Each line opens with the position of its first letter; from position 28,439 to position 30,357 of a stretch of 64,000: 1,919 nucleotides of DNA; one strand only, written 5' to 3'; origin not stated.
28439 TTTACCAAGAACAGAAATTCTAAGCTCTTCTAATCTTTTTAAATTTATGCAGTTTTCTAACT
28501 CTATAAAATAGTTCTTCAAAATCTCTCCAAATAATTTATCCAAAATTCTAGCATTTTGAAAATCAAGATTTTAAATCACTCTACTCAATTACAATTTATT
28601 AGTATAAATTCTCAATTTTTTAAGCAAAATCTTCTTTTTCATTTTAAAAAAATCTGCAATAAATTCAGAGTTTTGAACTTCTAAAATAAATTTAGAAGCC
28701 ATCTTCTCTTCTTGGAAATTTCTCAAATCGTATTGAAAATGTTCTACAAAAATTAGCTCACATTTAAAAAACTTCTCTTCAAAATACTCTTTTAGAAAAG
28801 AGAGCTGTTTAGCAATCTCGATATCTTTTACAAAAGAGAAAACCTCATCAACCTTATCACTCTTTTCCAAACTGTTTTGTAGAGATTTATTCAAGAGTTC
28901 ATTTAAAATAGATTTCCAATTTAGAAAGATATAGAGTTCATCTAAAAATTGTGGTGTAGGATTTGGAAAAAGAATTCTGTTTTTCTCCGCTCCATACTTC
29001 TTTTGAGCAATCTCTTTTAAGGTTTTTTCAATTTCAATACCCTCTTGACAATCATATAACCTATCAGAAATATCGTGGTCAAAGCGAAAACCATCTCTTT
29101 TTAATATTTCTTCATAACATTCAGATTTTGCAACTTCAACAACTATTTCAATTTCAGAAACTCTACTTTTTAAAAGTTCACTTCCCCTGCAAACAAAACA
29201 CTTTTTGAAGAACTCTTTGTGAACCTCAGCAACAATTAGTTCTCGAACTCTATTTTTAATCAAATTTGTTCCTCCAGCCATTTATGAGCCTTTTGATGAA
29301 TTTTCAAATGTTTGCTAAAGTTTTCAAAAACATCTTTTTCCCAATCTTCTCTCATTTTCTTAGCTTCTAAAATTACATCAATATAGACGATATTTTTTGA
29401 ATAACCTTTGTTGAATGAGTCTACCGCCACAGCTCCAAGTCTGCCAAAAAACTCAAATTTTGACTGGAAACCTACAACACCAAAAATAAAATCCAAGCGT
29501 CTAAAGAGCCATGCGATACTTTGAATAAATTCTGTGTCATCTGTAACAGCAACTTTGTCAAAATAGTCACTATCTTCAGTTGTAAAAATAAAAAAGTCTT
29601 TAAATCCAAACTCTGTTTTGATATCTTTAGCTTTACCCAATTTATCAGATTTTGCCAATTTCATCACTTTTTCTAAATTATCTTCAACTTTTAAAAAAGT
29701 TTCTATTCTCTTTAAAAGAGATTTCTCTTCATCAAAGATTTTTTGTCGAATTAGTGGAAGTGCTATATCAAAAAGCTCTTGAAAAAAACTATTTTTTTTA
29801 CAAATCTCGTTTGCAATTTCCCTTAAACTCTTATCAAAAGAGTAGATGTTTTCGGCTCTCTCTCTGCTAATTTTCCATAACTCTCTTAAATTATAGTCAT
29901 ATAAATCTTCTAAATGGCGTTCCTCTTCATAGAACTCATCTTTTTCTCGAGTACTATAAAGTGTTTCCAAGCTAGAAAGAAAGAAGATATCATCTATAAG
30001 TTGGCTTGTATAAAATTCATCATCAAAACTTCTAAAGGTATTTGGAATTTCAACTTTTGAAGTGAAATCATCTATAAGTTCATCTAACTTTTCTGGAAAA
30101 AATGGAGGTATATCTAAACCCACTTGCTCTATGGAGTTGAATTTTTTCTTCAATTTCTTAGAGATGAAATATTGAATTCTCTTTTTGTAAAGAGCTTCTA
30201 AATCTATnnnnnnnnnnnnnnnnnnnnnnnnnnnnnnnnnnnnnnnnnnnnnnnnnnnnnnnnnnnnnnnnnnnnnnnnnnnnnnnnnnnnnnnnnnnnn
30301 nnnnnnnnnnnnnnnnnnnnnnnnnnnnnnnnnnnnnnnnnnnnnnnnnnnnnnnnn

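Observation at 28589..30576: Two unclassifiable proteins translationally coupled to the LRR-GGCT genes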

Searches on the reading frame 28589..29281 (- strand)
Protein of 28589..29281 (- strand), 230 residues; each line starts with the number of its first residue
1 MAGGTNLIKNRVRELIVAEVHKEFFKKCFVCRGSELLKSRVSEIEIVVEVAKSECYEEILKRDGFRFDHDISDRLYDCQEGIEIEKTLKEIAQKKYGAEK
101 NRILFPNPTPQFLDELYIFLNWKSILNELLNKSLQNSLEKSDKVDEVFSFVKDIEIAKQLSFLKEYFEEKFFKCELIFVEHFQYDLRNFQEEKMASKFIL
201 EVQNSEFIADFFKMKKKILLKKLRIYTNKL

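Call 5: search_protein_families(library=pfam, proteins=[window:28589-29281:-], max_evalue=1)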
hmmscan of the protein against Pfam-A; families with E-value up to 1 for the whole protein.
window:28589-29281:- (230 aa): 0 families

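Call 6: search_protein_families(library=padloc, proteins=[window:28589-29281:-], max_evalue=1)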
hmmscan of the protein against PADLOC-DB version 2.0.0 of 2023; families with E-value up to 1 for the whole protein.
window:28589-29281:- (230 aa): 0 families

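Call 8: find_homologous_proteins(query=window:28589-29281:-, max_evalue=0.01)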
Query window:28589-29281:- (230 aa): 1 proteins with E <= 0.01 among 695 candidates.
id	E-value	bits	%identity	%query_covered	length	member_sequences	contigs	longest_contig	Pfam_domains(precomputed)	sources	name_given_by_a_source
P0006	6.1e-84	299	100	60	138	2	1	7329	-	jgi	jgi:hypothetical protein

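Call 16: list_cluster_members(proteins=[P0001, window:28589-29281:-, window:30579-32090:-, window:32092-34215:-])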
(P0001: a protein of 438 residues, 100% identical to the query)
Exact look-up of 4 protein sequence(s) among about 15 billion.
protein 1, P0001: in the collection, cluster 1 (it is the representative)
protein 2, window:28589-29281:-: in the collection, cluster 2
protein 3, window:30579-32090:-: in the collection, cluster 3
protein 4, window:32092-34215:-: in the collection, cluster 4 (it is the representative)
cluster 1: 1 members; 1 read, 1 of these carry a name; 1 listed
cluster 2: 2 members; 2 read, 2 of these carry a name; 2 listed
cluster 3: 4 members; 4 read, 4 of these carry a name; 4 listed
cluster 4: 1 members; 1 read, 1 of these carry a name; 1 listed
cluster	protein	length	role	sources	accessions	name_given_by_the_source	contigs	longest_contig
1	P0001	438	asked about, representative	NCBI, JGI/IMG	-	hypothetical protein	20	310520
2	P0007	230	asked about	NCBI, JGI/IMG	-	hypothetical protein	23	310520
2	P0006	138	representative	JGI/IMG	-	hypothetical protein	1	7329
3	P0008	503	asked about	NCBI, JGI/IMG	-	gamma-glutamylcyclotransferase (GGCT)/AIG2-like uncharacterized protein YtfP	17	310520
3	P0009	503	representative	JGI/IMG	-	gamma-glutamylcyclotransferase (GGCT)/AIG2-like uncharacterized protein YtfP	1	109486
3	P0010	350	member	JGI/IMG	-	gamma-glutamylcyclotransferase (GGCT)/AIG2-like uncharacterized protein YtfP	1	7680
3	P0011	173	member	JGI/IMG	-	gamma-glutamylcyclotransferase (GGCT)/AIG2-like uncharacterized protein YtfP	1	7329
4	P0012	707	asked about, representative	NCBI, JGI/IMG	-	gamma-glutamylcyclotransferase (GGCT)/AIG2-like uncharacterized protein YtfP/Leucine-rich ...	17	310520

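Call 21: search_protein_families(library=phrogs, proteins=[window:28589-29281:-], max_evalue=1)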
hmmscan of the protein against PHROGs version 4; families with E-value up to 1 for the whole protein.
window:28589-29281:- (230 aa): 1 family
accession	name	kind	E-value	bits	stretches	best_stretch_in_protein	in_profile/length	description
phrog_2071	-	other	0.025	15.4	1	32-99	154-215/282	ATPase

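Call 79: search_solved_structures(query=window:28589-29281:-, max_evalue=10)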
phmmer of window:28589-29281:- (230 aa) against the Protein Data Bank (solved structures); distinct sequences matched with E-value up to 10: 3.
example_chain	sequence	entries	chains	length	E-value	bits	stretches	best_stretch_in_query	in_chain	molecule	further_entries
2cyj_A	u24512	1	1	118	0.13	15.2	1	59-116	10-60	hypothetical protein PH1505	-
7qep_S3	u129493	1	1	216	0.65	12.9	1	16-84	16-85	40S ribosomal protein S3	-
9uv0_A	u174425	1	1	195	0.72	12.8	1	66-108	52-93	Putative cyclic ADP-D-ribose synthase ThsB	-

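Call 80: search_protein_families(library=ncbifam, proteins=[window:28589-29281:-], max_evalue=1)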
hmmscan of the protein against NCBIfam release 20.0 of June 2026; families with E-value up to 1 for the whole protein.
window:28589-29281:- (230 aa): 0 families

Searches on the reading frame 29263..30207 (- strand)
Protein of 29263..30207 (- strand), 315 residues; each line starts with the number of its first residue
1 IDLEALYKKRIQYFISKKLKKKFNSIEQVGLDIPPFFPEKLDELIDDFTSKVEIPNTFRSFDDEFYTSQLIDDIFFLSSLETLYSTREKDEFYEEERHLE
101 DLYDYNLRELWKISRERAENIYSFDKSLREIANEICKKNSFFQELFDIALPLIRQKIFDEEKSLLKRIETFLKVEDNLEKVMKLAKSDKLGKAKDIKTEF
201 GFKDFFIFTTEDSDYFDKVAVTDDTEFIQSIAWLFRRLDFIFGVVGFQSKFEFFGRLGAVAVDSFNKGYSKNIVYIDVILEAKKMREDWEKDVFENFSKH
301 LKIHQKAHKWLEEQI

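Call 55: predict_structure(alignment_id=A4)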
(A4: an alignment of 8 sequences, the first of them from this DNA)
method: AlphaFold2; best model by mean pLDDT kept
length: 315 residues; sequences in the alignment: 8
mean_pLDDT: 76.3   pTM: 0.61
mean pLDDT of the five models: 76.3, 72.8, 70.4, 68.4, 67.3
residues with pLDDT >= 90: 55; 70-90: 168; 50-70: 51; < 50: 41
segments of 3 or more residues with pLDDT < 50: 28-32, 62-65, 67-96
pLDDT, mean of each block of 10 residues (from residue 1): 76 86 64 60 86 69 49 42 42 48 60 67 77 83 84 85 89 91 92 85 74 66 88 89 74 89 93 95 91 88 85 74
secondary structure, 60 per line:
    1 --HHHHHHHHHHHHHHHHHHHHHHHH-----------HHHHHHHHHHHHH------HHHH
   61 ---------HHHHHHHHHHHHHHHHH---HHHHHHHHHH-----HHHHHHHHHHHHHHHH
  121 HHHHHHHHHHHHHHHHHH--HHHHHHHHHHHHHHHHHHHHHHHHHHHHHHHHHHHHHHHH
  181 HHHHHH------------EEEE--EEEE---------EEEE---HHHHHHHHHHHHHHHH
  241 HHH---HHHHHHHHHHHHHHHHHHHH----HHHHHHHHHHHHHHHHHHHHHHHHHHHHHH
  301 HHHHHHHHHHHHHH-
elements in order: H3-26 H38-50 H57-60 H70-86 H90-99 H105-138 H141-186 E199-202 E205-208 E218-221 H225-243 H247-266 H271-314

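Call 67: fold_search(model_id=the predicted structure, library=pdb)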
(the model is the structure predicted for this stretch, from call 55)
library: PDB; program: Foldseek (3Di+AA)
matches with E <= 10: 69; with E <= 0.001: 0
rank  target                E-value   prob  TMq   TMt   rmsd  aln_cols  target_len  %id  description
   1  9jg1_R                3.5e-01  0.33  0.27  0.23  19.1       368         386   11  Cryo-EM structure of Adriforant-bound Histamine receptor 4 H4R at inactive state (released 2025-12-03)
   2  8tf5                  8.2e-01  0.66  0.27  0.24   7.5       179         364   16  Crystal structure of orphan G protein-coupled receptor 6, pseudoapo form (released 2024-12-04)
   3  9u81_R                1.1e+00  0.63  0.27  0.23   7.2       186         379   12  Cryo-EM structure of tolvaptan-bound human vasopressin V2 receptor complex with Fab (released 2025-12-10)
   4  4z8n_B                1.1e+00  0.08  0.16  0.17  29.5       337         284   12  Crystal structure of the erythrocyte-binding domain from Plasmodium vivax reticulocyte-binding protein 2a (PvRBP2a) (released 2015-12-16)
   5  3bu8_A                1.2e+00  0.07  0.13  0.16  18.5       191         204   15  Crystal Structure of TRF2 TRFH domain and TIN2 peptide complex (released 2008-02-19)
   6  6gy7_B                1.9e+00  0.04  0.15  0.14  26.7       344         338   13  Crystal structure of XaxB from Xenorhabdus nematophil (released 2018-07-25)
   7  6grj_B                2.0e+00  0.14  0.25  0.25  22.9       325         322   10  Structure of the AhlB pore of the tripartite alpha-pore forming toxin, AHL, from Aeromonas hydrophila. (released 2019-07-03)
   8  6bqg                  2.3e+00  0.47  0.28  0.24   5.5       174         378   14  Crystal structure of 5-HT2C in complex with ergotamine (released 2018-02-14)
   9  9lmp_R                2.4e+00  0.21  0.25  0.22   8.0       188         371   12  Cryo-EM structure of antagonist-bounded inactive human GPR4 (released 2025-07-02)
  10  6grj_D                2.4e+00  0.06  0.17  0.17  24.2       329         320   10  Structure of the AhlB pore of the tripartite alpha-pore forming toxin, AHL, from Aeromonas hydrophila. (released 2019-07-03)
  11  6dry                  2.9e+00  0.23  0.24  0.20   8.7       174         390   15  Structural Determinants of Activation and Biased Agonism at the 5-HT2B Receptor (released 2018-08-29)
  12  4ib4                  2.9e+00  0.21  0.24  0.21   7.4       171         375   16  Crystal structure of the chimeric protein of 5-HT2B-BRIL in complex with ergotamine (released 2013-03-13)
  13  6grj_F                2.9e+00  0.04  0.17  0.17  31.7       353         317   12  Structure of the AhlB pore of the tripartite alpha-pore forming toxin, AHL, from Aeromonas hydrophila. (released 2019-07-03)
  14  5lm1_A                2.9e+00  0.03  0.16  0.15  35.7       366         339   17  Crystal Structure of HD-PTP phosphatase in complex with UBAP1 (released 2016-11-30)
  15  7t36                  3.1e+00  0.07  0.14  0.17  17.1       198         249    6  Crystal structure of the tandem bromodomain (BD1 and BD2) of human TAF1 bound to ZS1-322 (released 2022-01-19)
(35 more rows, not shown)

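Call 88: fold_search(model_id=the predicted structure, library=viral)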
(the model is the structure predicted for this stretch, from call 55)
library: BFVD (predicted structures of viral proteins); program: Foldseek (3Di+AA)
matches with E <= 10: 73; with E <= 0.001: 0
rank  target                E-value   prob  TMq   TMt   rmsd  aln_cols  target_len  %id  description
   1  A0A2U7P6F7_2          9.8e-01  0.07  0.17  0.06  30.3       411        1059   12  (no name in the UniProt tables at hand)
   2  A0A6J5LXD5            1.2e+00  0.11  0.22  0.17  38.6       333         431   12  Uncharacterized protein [uncultured Caudovirales phage]
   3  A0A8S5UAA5            1.4e+00  0.09  0.16  0.11  33.2       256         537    8  L SHAPED TAIL FIBER PROTEIN [Myoviridae sp. ctNrE4]
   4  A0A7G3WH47            1.6e+00  0.04  0.13  0.10  44.8       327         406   12  Uncharacterized protein [Arthronema virus TR020]
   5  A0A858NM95            1.9e+00  0.07  0.19  0.19  24.5       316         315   10  (no name in the UniProt tables at hand)
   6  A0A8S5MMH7            2.0e+00  0.03  0.12  0.05  37.5       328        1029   17  STRUCTURAL MAINTENANCE OF CHROMOSOMES PROTEIN [Siphoviridae sp. ctxc31]
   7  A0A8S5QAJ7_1          2.1e+00  0.03  0.13  0.05  34.4       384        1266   12  Phage MuF C-terminal domain-containing protein [Podoviridae sp. ctZ5d16]
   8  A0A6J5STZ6            2.2e+00  0.15  0.26  0.20  16.0       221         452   13  Uncharacterized protein [uncultured Caudovirales phage]
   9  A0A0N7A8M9            2.6e+00  0.11  0.21  0.24  23.4       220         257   14  (no name in the UniProt tables at hand)
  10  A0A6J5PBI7            2.7e+00  0.08  0.20  0.17  15.6       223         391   12  Large polyvalent protein associated domain-containing protein [uncultured Caudovirales phage]
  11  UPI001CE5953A         2.7e+00  0.02  0.11  0.06  40.0       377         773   13  (no name look-up for this kind of identifier)
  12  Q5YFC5                2.8e+00  0.10  0.22  0.22  24.3       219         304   14  Uncharacterized protein [Singapore grouper iridovirus]
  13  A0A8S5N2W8            2.8e+00  0.03  0.14  0.07  33.0       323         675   13  Chromosome partition protein [Siphoviridae sp. ctv0N24]
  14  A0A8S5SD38            3.3e+00  0.12  0.11  0.09   5.7        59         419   27  Uncharacterized protein [Podoviridae sp. ct7Ex2]
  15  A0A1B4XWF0            3.5e+00  0.02  0.14  0.04  40.3       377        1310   14  DNA repair [Tenacibaculum phage pT24]
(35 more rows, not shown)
